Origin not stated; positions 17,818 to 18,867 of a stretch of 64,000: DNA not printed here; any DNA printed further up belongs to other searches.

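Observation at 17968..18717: His-less copy of the neighbouring kinase's sensor and dimerisation region fused in frame to the electron-bifurcating HdrA subunit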

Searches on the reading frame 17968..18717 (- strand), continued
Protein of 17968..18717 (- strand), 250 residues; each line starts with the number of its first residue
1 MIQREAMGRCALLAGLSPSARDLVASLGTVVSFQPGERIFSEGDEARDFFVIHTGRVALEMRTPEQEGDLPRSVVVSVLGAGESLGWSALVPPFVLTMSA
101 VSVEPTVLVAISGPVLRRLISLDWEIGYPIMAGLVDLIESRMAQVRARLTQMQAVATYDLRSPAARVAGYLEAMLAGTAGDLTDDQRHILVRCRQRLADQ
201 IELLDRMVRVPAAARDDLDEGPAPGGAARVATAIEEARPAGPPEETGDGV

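Call 65: find_encoding_contigs(protein=P0019, flank=6000, max_places=1)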
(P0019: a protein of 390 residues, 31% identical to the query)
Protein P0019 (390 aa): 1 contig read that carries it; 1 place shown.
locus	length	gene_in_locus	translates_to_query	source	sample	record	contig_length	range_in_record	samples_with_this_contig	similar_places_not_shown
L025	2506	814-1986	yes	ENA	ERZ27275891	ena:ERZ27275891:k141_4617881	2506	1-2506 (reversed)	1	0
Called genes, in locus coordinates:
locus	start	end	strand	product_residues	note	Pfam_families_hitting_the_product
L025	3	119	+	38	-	?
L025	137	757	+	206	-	PF12225:DUF5981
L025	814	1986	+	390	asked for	PF00027:cNMP_binding, PF00512:HisKA, PF02518:HATPase_c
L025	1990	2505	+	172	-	?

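Call 66: find_encoding_contigs(protein=P0023, flank=6000, max_places=1)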
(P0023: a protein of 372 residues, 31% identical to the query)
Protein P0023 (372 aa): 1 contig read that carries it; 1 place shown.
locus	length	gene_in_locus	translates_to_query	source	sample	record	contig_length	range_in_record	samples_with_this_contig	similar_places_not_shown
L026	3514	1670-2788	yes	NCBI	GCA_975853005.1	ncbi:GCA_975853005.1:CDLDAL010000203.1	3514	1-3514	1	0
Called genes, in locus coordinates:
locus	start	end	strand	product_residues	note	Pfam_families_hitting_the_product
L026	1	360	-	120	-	?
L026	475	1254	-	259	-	PF14512:TM1586_NiRdase, PF00881:Nitroreductase (weak)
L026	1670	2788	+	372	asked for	PF00027:cNMP_binding, PF00512:HisKA (weak), PF02518:HATPase_c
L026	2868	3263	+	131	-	PF00072:Response_reg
